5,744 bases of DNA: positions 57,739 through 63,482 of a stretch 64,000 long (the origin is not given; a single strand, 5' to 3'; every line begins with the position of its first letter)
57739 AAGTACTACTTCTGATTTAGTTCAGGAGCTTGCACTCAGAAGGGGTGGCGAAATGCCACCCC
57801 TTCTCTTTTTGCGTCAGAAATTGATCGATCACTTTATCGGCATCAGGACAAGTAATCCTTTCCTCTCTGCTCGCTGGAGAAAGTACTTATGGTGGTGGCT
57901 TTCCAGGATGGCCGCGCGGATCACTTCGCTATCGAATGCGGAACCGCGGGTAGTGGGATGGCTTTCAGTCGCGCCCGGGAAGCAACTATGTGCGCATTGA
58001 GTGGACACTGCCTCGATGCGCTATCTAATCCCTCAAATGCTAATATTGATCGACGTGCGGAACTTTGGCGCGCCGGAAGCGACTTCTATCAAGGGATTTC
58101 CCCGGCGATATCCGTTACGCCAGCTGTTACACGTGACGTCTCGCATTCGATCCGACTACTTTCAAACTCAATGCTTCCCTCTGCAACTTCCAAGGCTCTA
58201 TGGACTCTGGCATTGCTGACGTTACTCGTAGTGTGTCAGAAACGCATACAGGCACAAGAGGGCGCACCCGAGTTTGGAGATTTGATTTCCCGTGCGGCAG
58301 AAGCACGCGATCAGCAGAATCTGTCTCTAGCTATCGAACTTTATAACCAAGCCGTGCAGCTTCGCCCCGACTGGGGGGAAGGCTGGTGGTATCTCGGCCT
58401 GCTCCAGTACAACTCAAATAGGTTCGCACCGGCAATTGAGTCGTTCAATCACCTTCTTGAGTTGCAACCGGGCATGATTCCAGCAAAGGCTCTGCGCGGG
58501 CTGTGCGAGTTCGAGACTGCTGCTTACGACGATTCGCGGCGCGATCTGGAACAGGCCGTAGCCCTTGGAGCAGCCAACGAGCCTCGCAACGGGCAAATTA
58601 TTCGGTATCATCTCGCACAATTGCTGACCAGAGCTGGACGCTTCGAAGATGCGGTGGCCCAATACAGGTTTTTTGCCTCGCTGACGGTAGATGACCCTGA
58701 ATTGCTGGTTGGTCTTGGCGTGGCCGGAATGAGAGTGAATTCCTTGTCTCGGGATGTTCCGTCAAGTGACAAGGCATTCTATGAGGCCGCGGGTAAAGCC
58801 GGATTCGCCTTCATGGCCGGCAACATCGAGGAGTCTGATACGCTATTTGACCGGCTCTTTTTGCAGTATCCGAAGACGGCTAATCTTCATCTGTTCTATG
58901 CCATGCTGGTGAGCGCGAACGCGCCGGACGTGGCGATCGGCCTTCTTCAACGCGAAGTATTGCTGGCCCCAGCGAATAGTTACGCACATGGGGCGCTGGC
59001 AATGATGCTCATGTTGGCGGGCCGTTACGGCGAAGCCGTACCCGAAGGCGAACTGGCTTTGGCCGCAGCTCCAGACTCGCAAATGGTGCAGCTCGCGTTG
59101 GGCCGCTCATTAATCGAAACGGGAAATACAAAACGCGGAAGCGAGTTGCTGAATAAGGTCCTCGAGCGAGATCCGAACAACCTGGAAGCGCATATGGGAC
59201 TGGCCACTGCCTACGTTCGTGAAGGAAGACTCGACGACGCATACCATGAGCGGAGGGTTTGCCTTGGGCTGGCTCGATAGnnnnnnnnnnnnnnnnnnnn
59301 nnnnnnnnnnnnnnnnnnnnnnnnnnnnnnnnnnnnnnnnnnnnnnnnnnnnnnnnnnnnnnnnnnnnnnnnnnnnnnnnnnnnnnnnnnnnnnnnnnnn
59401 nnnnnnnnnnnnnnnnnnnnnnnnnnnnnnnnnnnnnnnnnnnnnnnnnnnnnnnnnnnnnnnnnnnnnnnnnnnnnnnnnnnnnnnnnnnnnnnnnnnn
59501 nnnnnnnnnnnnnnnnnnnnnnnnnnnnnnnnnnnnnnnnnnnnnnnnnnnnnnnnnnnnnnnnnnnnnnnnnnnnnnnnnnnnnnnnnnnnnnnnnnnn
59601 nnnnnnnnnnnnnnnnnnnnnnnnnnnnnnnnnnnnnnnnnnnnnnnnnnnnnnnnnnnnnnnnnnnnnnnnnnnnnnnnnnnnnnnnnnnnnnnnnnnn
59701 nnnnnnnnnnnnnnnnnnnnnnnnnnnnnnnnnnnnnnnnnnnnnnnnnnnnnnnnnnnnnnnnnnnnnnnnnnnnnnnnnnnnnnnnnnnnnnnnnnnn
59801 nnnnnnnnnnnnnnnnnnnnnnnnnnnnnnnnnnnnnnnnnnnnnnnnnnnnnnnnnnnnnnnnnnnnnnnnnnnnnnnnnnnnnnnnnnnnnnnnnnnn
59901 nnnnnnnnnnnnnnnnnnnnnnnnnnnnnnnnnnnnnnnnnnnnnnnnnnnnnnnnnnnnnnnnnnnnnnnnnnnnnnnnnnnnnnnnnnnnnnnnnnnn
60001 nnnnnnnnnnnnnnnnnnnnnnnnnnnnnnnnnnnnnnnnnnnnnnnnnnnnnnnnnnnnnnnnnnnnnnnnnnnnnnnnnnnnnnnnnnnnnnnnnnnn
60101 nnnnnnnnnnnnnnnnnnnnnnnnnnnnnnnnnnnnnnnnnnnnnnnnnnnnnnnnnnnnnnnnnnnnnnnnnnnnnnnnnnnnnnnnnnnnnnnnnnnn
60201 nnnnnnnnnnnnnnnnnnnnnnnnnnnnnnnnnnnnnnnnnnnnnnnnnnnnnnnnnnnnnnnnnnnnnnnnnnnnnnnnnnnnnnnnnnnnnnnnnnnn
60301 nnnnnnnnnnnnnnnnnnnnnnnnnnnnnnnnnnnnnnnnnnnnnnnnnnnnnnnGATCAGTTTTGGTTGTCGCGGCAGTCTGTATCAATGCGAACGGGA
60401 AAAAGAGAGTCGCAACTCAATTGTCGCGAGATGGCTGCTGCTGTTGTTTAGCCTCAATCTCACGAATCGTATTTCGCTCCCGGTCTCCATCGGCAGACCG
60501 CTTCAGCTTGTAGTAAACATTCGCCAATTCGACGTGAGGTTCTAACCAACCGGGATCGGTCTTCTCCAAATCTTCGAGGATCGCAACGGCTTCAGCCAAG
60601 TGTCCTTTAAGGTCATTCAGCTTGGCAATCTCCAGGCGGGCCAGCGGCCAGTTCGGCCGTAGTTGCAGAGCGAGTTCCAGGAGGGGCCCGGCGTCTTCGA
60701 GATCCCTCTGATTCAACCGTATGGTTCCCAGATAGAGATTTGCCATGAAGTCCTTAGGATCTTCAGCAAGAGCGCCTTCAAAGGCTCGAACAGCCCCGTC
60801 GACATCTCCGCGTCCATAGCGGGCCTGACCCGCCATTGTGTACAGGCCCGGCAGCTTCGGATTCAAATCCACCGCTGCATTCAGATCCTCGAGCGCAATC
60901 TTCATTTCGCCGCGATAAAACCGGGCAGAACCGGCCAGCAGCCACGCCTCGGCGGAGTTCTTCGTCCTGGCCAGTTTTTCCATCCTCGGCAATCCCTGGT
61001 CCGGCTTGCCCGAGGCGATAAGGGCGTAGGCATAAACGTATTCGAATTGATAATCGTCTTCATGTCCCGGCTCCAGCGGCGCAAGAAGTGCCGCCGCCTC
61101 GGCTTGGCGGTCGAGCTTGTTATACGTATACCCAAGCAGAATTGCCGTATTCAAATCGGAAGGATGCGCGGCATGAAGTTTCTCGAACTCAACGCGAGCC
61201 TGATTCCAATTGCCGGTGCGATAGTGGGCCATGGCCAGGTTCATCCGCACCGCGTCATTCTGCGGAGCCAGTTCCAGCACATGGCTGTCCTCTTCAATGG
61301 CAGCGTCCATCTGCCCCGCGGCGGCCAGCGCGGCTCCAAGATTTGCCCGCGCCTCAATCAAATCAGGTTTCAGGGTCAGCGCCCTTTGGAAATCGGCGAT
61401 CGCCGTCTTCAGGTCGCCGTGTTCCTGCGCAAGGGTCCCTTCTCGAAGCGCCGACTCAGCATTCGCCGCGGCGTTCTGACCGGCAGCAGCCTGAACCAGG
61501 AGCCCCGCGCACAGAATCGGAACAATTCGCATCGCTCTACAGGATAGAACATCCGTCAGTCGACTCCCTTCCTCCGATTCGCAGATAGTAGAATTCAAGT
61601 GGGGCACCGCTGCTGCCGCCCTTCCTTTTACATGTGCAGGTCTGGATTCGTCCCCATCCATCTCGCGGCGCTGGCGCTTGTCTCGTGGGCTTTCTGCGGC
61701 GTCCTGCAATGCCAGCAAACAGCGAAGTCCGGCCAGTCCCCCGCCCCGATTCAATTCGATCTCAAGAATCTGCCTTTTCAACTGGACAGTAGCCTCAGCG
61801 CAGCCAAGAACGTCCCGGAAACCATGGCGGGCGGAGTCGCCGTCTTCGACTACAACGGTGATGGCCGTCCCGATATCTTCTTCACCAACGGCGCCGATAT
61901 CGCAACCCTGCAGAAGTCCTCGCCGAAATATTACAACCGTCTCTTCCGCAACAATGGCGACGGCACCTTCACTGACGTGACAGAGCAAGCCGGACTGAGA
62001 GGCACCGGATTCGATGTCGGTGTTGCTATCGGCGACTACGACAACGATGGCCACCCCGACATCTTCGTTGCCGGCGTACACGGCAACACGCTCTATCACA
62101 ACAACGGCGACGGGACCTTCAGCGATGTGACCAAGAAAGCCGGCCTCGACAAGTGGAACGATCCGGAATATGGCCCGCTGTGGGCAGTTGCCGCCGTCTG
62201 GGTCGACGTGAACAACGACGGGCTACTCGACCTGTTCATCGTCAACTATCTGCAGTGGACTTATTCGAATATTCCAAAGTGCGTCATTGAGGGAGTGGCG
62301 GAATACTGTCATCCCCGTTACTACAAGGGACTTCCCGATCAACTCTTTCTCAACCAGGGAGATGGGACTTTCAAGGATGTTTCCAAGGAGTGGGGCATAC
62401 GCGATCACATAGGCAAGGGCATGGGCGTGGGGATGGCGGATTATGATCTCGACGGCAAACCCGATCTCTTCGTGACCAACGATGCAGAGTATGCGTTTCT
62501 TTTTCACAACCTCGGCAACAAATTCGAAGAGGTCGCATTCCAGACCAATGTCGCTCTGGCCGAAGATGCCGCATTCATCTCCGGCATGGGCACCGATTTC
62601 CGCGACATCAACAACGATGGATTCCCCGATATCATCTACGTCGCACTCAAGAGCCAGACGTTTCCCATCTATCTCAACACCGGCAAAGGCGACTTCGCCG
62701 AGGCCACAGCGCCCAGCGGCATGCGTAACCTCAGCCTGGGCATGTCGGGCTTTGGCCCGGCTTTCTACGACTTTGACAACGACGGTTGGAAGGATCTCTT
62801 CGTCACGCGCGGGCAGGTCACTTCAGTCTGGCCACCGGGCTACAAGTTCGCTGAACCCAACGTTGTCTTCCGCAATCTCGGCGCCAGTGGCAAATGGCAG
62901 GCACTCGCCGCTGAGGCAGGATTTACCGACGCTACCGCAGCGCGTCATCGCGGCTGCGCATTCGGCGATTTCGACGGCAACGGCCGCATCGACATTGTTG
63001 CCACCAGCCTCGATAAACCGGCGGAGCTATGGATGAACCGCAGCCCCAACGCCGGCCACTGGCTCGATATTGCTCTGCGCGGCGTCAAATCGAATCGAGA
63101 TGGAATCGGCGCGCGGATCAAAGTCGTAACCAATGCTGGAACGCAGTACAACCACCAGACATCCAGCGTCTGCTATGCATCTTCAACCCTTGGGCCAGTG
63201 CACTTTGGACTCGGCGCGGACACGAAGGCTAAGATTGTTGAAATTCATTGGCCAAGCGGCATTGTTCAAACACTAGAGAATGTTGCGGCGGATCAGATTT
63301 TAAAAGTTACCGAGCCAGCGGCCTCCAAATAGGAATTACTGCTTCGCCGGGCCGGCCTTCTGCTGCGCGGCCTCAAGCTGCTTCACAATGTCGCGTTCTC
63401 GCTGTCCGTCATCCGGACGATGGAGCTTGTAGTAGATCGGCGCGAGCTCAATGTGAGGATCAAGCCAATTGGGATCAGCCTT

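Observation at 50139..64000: Candidate undescribed envelope system: TonB-dependent receptor + 4 TPR proteins + 2 CRTAC1 Ca-propellers + a 7-heme cytochrome c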

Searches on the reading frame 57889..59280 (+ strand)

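Call 5: search_protein_families(library=pfam, proteins=[window:57889-59280:+], max_evalue=0.01)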
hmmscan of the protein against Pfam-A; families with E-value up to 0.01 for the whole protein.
window:57889-59280:+ (463 aa): 21 families
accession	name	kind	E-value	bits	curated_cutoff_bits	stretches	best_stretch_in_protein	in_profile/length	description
PF13432.12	TPR_16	-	1.7e-21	76.7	32.7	3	402-451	1-50/65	Tetratricopeptide repeat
PF07719.23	TPR_2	-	1.8e-21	74.9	27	1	164-195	2-33/34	Tetratricopeptide repeat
PF14559.12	TPR_19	-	2.6e-20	72.9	25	2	374-430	1-57/68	Tetratricopeptide repeat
PF13428.12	TPR_14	-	2e-17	62.4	23.5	1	401-440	4-43/44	Tetratricopeptide repeat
PF00515.34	TPR_1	-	1.1e-13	50.8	27.8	0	134-161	6-33/34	Tetratricopeptide repeat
PF24575.1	TPR_Slam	-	3e-13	50.6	35.2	0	369-412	52-95/104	Surface lipoprotein assembly modifier, N-terminal TPR repeats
PF13414.12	TPR_11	-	3.4e-13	49.5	26.8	1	140-175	5-40/42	TPR repeat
PF13181.12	TPR_8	-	6e-12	45.2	25.7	0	402-431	5-34/34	Tetratricopeptide repeat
PF23914.1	TPR_CcmH_CycH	-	1e-10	42.1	42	2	369-452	55-141/158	Cytochrome c-type biogenesis protein H TPR domain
PF13174.12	TPR_6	-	1.6e-10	41.3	26.3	0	401-430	3-32/33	Tetratricopeptide repeat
PF13431.12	TPR_17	-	2.3e-09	37.2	24.4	1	420-451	1-32/34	Tetratricopeptide repeat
PF13424.12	TPR_12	-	4.1e-09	36.9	30.1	0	203-260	9-69/77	Tetratricopeptide repeat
PF12895.13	ANAPC3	-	2e-08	34.8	27.2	1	379-452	4-76/82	Anaphase-promoting complex, cyclosome, subunit 3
PF14561.12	TPR_20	-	1.4e-06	29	25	0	421-452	11-42/90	Tetratricopeptide repeat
PF13371.12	TPR_9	-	3.5e-06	27.4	35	1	142-194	8-60/73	Tetratricopeptide repeat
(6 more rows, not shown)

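Call 8: search_protein_families(library=ncbifam, proteins=[window:57889-59280:+], max_evalue=0.001)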
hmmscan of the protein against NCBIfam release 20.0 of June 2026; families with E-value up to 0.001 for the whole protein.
window:57889-59280:+ (463 aa): 15 families
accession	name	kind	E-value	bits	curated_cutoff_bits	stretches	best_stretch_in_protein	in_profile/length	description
TIGR02917.1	PEP_TPR_lipo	equivalog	5.4e-20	70.9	312.2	2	296-451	497-654/899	XrtA/PEP-CTERM system TPR-repeat protein PrsT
NF040959.1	MamA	equivalog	2.8e-18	66.1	200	2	297-451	39-192/204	magnetosome protein MamA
NF033762.1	social_mot_Tgl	equivalog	3.7e-09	36.3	225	0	135-223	37-126/252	social motility TPR repeat lipoprotein Tgl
TIGR02552.1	LcrH_SycD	equivalog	1.1e-08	34.8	104.8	0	358-431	46-119/136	SycD/LcrH family type III secretion system chaperone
TIGR02521.1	type_IV_pilW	equivalog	1.4e-08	34.6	154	1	398-453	31-86/234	type IV pilus biogenesis/stability protein PilW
NF008391.2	PRK11189.1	equivalog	5.5e-08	32.7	250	1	151-222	87-158/297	lipoprotein NlpI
NF052415.1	T3SS_chap_SctY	equivalog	1.3e-06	28.8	70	0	404-453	12-61/106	type III secretion apparatus assembly chaperone SctY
NF047371.1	FlcA_CTERM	equivalog_domain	1.5e-06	27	300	0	123-192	431-502/646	periplasmic flagellar collar protein FlcA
NF033920.0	C39_PA2778_fam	equivalog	5e-06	26.1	150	0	388-453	180-245/255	PA2778 family cysteine peptidase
NF008520.0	PRK11447.1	equivalog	2.8e-05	22.1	858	0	391-453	596-658/1157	cellulose synthase complex outer membrane protein BcsC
TIGR00990.1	3a0801s09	subfamily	4.5e-05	22.3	757.25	0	166-286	334-449/615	mitochondrial import receptor subunit TOM70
NF009037.0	PRK12370.1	equivalog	4.8e-05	21.9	589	0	345-451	319-425/553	HilA/EilA family virulence transcriptional regulator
NF007302.0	PRK09782.1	equivalog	0.00048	18.2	1223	0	343-456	588-704/990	phage receptor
NF052312.1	T9SS_PorW_SprE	equivalog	0.00063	18.5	250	0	111-258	57-201/716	type IX secretion system periplasmic lipoprotein PorW/SprE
NF052400.1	M48_BAM_BepA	equivalog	0.0009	18.1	570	0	341-453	318-430/483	beta-barrel assembly-enhancing protease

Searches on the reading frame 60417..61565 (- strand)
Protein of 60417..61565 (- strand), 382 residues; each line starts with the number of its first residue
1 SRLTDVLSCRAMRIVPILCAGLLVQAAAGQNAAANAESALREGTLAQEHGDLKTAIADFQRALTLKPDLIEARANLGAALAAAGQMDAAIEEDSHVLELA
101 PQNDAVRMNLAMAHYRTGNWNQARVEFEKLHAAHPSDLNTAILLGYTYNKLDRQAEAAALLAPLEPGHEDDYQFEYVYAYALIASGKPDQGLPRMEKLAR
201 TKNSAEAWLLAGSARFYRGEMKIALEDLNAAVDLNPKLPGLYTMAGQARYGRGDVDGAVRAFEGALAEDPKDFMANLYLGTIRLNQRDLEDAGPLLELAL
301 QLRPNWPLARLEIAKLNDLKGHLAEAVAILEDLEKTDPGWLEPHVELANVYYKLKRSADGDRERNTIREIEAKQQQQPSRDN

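Call 5: search_protein_families(library=pfam, proteins=[window:60417-61565:-], max_evalue=0.01)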
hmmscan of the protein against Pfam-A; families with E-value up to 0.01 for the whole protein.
window:60417-61565:- (382 aa): 24 families
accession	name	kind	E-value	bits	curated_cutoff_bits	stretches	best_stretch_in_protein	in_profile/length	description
PF14559.12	TPR_19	-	1.3e-22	80.3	25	4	252-315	4-67/68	Tetratricopeptide repeat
PF07719.23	TPR_2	-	3.3e-22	77.1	27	1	108-136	5-33/34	Tetratricopeptide repeat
PF13432.12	TPR_16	-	1.4e-21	77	32.7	3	244-305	2-63/65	Tetratricopeptide repeat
PF13428.12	TPR_14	-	9.6e-21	72.6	23.5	2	107-145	4-42/44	Tetratricopeptide repeat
PF13414.12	TPR_11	-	6.6e-20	71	26.8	2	50-84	8-42/42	TPR repeat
PF00515.34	TPR_1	-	1.3e-17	63.2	27.8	1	42-68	7-33/34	Tetratricopeptide repeat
PF13181.12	TPR_8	-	2.6e-15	55.6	25.7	0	40-68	5-33/34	Tetratricopeptide repeat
PF13371.12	TPR_9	-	2.3e-14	53.6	35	2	46-107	5-66/73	Tetratricopeptide repeat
PF13431.12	TPR_17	-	1.3e-12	47.4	24.4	0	262-292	2-32/34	Tetratricopeptide repeat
PF23914.1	TPR_CcmH_CycH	-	2.7e-12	47.2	42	1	76-160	56-143/158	Cytochrome c-type biogenesis protein H TPR domain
PF12895.13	ANAPC3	-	8.2e-12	45.7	27.2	1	127-193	12-77/82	Anaphase-promoting complex, cyclosome, subunit 3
PF24575.1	TPR_Slam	-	1.4e-11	45.2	35.2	1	41-90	52-101/104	Surface lipoprotein assembly modifier, N-terminal TPR repeats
PF13174.12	TPR_6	-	6.1e-10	39.5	26.3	0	107-136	3-32/33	Tetratricopeptide repeat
PF13424.12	TPR_12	-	1.2e-09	38.7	30.1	2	72-129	5-70/77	Tetratricopeptide repeat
PF20308.4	TPR-S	-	1.5e-07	32.3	27.6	0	156-214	4-60/102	Tetratricopeptide Repeats-Sensor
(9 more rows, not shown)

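Call 8: search_protein_families(library=ncbifam, proteins=[window:60417-61565:-], max_evalue=0.001)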
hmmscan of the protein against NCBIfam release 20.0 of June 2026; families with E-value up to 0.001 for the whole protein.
window:60417-61565:- (382 aa): 28 families (the best 25 are shown)
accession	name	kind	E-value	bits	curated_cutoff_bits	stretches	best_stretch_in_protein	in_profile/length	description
TIGR02917.1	PEP_TPR_lipo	equivalog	5.1e-30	104.1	312.2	2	30-236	459-666/899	XrtA/PEP-CTERM system TPR-repeat protein PrsT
NF040959.1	MamA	equivalog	1.3e-22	80.3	200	3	31-160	66-195/204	magnetosome protein MamA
NF033762.1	social_mot_Tgl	equivalog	7.7e-17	61.5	225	2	39-129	34-125/252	social motility TPR repeat lipoprotein Tgl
TIGR02521.1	type_IV_pilW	equivalog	4.4e-16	59.1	154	1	251-333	111-195/234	type IV pilus biogenesis/stability protein PilW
NF008391.2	PRK11189.1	equivalog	6.3e-16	58.7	250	1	43-182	72-211/297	lipoprotein NlpI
TIGR00990.1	3a0801s09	subfamily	3.4e-12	45.8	757.25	2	203-330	329-456/615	mitochondrial import receptor subunit TOM70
TIGR02552.1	LcrH_SycD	equivalog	7.5e-11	41.9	104.8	0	231-330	10-109/136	SycD/LcrH family type III secretion system chaperone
NF033920.0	C39_PA2778_fam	equivalog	1.1e-10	41.4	150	0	204-304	155-255/255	PA2778 family cysteine peptidase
NF007302.0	PRK09782.1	equivalog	2.5e-10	39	1223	1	33-100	609-672/990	phage receptor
NF033758.1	gliding_GltE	equivalog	2.8e-10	39.8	225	1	31-184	81-232/411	adventurous gliding motility TPR repeat lipoprotein GltE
NF052415.1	T3SS_chap_SctY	equivalog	3e-10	40.5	70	1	143-230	11-102/106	type III secretion apparatus assembly chaperone SctY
NF008520.0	PRK11447.1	equivalog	5.8e-09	34.3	858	1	35-134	602-701/1157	cellulose synthase complex outer membrane protein BcsC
NF047507.1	TPR_BatC_Lepto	exception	9.5e-09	35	175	0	33-76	93-136/214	TPR repeat-containing protein BatC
NF002725.1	PRK02603.1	equivalog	2e-08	34.4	143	1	30-126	29-128/173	photosystem I assembly protein Ycf3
NF008757.0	PRK11788.1-5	equivalog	4.2e-08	32.7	363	0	283-374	190-279/388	lipopolysaccharide assembly protein LapB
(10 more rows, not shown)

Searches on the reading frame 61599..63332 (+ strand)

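Call 5: search_protein_families(library=pfam, proteins=[window:61599-63332:+], max_evalue=0.01)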
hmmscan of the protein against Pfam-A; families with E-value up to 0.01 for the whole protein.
window:61599-63332:+ (577 aa): 3 families
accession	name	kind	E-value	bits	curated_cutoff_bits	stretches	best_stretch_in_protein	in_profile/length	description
PF13517.12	FG-GAP_3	-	2.2e-55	185.6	26.9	7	84-157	1-61/61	FG-GAP-like repeat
PF07593.17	UnbV_ASPIC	-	1e-18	67.4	23.4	1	502-568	1-67/68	ASPIC and UnbV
PF01839.29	FG-GAP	-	2e-16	59.9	22.1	1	275-298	3-26/37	FG-GAP repeat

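Call 8: search_protein_families(library=ncbifam, proteins=[window:61599-63332:+], max_evalue=0.001)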
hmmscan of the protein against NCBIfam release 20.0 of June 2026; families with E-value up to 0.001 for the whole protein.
window:61599-63332:+ (577 aa): 1 family
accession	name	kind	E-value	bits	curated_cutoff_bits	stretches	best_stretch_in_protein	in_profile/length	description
NF047539.1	XAC2610_fam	domain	1.5e-07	31.8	35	0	334-378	3-52/89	XAC2610-related protein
